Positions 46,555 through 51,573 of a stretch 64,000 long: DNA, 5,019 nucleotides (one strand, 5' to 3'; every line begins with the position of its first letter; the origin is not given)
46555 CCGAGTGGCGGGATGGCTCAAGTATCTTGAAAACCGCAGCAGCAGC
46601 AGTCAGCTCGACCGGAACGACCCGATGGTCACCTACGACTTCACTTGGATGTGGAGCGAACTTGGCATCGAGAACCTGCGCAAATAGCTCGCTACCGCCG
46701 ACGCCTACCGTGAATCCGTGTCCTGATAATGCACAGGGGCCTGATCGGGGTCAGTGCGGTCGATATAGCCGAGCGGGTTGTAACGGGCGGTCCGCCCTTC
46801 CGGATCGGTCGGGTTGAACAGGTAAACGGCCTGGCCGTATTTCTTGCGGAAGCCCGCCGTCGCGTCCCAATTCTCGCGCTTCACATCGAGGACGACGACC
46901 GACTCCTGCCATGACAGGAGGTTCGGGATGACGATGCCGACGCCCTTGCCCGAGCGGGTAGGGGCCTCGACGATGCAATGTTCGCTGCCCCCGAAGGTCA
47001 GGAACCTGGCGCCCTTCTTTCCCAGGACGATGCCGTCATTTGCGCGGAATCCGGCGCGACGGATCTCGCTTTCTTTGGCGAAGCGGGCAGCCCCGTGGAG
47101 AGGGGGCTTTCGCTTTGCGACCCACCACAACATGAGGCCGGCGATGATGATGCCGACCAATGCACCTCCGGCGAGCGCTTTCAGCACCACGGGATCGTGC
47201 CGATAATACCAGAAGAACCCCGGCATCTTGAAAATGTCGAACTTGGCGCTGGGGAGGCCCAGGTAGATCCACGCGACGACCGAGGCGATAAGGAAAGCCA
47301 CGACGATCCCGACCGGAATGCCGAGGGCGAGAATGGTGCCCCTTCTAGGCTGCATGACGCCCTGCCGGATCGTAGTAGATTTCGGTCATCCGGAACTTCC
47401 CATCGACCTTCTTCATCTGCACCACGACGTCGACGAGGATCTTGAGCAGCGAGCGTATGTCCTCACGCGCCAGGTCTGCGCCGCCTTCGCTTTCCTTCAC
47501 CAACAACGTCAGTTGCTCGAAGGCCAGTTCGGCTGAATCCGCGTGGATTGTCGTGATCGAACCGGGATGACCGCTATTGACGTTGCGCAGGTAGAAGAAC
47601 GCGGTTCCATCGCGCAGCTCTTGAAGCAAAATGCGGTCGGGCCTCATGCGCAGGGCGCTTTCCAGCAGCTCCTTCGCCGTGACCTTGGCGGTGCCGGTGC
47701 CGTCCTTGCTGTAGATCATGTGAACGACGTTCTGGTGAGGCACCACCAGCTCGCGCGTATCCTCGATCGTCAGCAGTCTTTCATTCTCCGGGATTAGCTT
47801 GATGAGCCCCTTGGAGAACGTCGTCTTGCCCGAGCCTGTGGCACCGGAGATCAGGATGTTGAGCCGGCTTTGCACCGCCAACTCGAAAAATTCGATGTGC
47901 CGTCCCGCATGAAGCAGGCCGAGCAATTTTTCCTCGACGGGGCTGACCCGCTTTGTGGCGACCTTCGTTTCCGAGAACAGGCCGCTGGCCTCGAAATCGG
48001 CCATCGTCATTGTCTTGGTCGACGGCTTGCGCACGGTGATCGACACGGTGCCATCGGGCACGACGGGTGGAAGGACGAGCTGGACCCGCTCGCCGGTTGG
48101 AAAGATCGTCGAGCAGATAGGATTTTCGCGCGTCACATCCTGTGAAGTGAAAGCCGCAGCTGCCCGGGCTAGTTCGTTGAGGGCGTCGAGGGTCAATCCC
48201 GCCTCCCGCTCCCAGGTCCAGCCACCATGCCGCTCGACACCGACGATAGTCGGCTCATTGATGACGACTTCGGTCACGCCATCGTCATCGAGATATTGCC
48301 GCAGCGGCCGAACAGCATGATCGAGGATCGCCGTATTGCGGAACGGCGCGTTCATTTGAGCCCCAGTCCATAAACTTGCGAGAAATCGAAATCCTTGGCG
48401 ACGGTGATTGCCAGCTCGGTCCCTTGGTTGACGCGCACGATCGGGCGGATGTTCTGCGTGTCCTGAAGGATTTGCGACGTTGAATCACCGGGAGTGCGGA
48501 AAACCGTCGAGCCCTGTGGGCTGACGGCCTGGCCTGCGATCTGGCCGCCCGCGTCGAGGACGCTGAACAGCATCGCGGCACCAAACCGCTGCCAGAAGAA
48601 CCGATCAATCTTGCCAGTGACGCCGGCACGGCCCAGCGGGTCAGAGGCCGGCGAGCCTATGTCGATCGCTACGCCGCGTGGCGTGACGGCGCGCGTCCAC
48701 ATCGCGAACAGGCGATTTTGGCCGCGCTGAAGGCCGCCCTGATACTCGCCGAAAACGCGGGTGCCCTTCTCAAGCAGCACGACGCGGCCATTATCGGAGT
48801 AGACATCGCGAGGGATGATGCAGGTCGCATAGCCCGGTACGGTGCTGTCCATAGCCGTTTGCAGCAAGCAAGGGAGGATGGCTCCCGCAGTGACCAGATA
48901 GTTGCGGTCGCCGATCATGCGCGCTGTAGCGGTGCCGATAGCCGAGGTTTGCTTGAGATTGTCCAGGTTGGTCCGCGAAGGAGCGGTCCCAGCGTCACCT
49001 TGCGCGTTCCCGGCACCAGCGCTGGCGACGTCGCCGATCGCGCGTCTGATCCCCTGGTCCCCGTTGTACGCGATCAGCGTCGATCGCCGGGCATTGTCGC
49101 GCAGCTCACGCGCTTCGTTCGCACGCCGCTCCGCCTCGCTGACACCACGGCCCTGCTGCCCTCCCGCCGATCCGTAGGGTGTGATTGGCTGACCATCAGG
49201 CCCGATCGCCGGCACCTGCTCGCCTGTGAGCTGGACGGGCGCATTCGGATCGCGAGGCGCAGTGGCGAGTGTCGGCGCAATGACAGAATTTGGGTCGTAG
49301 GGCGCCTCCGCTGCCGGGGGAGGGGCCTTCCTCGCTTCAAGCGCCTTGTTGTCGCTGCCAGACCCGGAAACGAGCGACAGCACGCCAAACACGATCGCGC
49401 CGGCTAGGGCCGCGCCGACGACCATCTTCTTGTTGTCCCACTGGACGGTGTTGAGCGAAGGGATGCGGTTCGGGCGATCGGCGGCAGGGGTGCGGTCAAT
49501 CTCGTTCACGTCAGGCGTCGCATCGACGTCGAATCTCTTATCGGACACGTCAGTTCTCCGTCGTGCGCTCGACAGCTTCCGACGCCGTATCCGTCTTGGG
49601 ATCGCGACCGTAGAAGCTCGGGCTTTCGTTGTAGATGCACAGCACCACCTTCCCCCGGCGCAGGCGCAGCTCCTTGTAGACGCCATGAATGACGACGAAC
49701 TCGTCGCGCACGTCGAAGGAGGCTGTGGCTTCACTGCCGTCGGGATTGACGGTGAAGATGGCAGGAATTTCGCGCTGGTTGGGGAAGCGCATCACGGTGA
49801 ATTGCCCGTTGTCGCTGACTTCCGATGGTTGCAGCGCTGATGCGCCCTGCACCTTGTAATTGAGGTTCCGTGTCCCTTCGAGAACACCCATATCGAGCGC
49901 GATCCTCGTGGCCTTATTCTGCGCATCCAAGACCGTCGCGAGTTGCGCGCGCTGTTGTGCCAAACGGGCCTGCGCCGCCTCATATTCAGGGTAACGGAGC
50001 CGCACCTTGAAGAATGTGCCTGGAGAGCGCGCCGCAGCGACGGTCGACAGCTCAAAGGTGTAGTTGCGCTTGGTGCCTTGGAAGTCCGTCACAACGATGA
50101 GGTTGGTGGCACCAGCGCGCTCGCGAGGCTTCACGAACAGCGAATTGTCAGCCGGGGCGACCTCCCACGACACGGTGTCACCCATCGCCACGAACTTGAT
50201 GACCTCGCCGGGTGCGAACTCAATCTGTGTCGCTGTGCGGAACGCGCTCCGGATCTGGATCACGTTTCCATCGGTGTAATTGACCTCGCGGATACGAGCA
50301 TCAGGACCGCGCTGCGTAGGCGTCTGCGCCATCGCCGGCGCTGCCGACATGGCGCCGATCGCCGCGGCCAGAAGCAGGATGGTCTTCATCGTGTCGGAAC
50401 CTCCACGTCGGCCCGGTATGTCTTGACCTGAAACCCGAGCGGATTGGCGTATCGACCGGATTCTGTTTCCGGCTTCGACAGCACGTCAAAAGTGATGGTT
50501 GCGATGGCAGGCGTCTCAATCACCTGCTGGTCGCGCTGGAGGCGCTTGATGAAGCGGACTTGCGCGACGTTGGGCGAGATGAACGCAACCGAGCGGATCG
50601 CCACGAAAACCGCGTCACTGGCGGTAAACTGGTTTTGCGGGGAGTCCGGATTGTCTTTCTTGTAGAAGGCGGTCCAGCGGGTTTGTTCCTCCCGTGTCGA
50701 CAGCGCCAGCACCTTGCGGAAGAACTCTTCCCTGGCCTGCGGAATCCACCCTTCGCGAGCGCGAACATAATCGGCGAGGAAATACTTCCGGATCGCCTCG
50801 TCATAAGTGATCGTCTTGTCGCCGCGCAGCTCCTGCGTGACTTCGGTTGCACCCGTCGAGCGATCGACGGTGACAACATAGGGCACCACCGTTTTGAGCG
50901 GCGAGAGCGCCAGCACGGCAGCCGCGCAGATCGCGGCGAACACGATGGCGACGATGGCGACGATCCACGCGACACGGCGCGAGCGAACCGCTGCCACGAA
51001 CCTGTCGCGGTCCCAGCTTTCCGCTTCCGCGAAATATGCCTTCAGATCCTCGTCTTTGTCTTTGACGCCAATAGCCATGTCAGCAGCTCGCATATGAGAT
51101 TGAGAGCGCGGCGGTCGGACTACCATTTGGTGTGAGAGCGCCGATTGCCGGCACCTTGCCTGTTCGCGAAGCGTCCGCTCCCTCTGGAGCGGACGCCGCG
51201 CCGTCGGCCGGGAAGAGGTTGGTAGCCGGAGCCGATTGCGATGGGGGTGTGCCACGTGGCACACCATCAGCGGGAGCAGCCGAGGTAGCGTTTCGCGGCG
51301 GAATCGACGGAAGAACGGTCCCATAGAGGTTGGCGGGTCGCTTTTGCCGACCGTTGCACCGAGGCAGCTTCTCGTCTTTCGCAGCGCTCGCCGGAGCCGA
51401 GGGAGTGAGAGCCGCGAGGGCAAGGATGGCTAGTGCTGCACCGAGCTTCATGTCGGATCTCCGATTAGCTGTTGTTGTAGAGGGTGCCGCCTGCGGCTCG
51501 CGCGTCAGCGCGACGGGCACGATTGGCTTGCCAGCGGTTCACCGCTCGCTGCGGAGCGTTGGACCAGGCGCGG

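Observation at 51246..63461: Three identical 20-bp palindromes whose core is a symmetric variant of parS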

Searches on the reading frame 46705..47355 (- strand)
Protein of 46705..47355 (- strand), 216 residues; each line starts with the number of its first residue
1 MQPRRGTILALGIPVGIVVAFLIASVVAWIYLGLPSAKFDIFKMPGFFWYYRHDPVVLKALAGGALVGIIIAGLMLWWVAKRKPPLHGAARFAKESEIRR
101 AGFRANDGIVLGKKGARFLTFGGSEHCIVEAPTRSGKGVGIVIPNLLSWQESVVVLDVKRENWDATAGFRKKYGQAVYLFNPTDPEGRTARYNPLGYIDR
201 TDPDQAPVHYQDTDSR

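Call 7: search_protein_families(library=pfam, proteins=[window:46705-47355:-], max_evalue=0.01)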
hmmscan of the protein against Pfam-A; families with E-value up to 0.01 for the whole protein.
window:46705-47355:- (216 aa): 1 family
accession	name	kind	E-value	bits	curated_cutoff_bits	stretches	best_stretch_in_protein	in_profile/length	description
PF02534.20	T4SS-DNA_transf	-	2.5e-32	112.8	20.1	1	92-203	2-122/468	Type IV secretory system Conjugative DNA transfer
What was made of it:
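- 46705..47355 (-): virD4 coupling-protein gene, truncated after about 200 codons. Homology to p4 ends at 46754. Call 7: only profile positions 2-122 of 468 are matched.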

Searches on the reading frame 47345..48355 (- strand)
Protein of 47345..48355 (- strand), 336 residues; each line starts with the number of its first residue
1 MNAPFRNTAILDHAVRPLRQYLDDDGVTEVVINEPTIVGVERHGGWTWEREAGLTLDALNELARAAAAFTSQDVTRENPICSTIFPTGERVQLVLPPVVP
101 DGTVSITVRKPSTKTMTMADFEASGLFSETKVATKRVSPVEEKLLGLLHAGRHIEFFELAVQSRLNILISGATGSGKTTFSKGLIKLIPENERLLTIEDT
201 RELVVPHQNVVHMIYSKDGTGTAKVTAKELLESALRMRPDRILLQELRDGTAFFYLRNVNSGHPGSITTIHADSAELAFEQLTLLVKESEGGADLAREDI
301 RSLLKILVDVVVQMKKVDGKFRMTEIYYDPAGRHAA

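Call 7: search_protein_families(library=pfam, proteins=[window:47345-48355:-], max_evalue=0.01)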
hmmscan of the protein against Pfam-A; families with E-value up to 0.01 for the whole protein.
window:47345-48355:- (336 aa): 8 families
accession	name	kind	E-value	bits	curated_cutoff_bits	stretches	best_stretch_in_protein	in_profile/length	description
PF00437.27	T2SSE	-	1.9e-29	102.9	24.9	1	154-299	132-264/370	Type II/IV secretion system protein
PF07724.20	AAA_2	-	0.00089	19.8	27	1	165-243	4-79/166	AAA domain (Cdc48 subfamily)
PF01580.24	FtsK_SpoIIIE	-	0.0021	18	24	1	153-185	29-60/221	FtsK/SpoIIIE family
PF01078.27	Mg_chelatase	-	0.0027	17.6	20.3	1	157-203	15-61/207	Magnesium chelatase, subunit ChlI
PF04851.21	ResIII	-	0.0031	17.9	22.5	1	162-205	21-67/164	Type III restriction enzyme, res subunit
PF00270.35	DEAD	-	0.0069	16.6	26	0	158-217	9-71/167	DEAD/DEAH box helicase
PF07088.17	GvpD_P-loop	-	0.007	16.7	24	0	166-284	12-124/189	GvpD gas vesicle protein, P-loop domain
PF13401.12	AAA_22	-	0.008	16.9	27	0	163-230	4-54/130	AAA domain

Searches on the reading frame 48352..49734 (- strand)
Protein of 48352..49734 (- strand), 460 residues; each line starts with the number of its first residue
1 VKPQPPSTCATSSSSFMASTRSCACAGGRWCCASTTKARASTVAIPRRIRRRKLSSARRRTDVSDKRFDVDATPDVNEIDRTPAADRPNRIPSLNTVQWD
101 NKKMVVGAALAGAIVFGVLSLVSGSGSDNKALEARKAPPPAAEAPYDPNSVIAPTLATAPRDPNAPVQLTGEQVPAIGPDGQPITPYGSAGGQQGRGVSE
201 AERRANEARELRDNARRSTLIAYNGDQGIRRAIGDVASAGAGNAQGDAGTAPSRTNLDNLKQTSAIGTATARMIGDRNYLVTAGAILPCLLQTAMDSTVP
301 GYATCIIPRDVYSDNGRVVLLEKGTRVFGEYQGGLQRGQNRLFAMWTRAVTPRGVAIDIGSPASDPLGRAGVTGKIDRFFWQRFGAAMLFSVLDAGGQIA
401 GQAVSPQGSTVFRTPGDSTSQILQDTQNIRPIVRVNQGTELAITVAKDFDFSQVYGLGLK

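Call 7: search_protein_families(library=pfam, proteins=[window:48352-49734:-], max_evalue=0.01)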
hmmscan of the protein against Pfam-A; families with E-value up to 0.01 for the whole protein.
window:48352-49734:- (460 aa): 1 family
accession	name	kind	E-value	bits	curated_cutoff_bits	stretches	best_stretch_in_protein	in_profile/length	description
PF03743.19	TrbI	-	9.4e-51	172.8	35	1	281-451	2-188/188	Bacterial conjugation TrbI-like protein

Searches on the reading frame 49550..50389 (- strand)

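Call 7: search_protein_families(library=pfam, proteins=[window:49550-50389:-], max_evalue=0.01)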
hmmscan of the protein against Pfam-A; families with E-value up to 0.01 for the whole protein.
window:49550-50389:- (279 aa): 1 family
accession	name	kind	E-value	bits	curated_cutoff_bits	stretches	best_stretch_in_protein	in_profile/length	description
PF03524.21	CagX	-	3.6e-55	187.3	34.2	1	32-255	2-198/198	Conjugal transfer protein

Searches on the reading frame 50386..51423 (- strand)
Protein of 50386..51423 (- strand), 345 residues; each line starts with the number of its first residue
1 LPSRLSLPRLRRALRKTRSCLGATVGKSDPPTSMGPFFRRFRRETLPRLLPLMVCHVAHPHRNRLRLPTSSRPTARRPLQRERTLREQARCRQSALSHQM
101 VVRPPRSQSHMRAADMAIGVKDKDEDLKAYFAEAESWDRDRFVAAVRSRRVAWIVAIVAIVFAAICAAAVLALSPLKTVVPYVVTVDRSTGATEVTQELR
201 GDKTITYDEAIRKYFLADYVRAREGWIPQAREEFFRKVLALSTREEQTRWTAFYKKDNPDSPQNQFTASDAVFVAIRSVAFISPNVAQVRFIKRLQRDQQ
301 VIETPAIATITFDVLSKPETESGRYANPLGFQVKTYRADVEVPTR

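Call 7: search_protein_families(library=pfam, proteins=[window:50386-51423:-], max_evalue=0.01)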
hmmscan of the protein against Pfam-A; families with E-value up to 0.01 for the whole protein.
window:50386-51423:- (345 aa): 1 family
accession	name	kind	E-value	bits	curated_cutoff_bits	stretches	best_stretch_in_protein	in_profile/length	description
PF04335.19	VirB8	-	3.2e-49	168.1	23.2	1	134-340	2-212/213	VirB8 protein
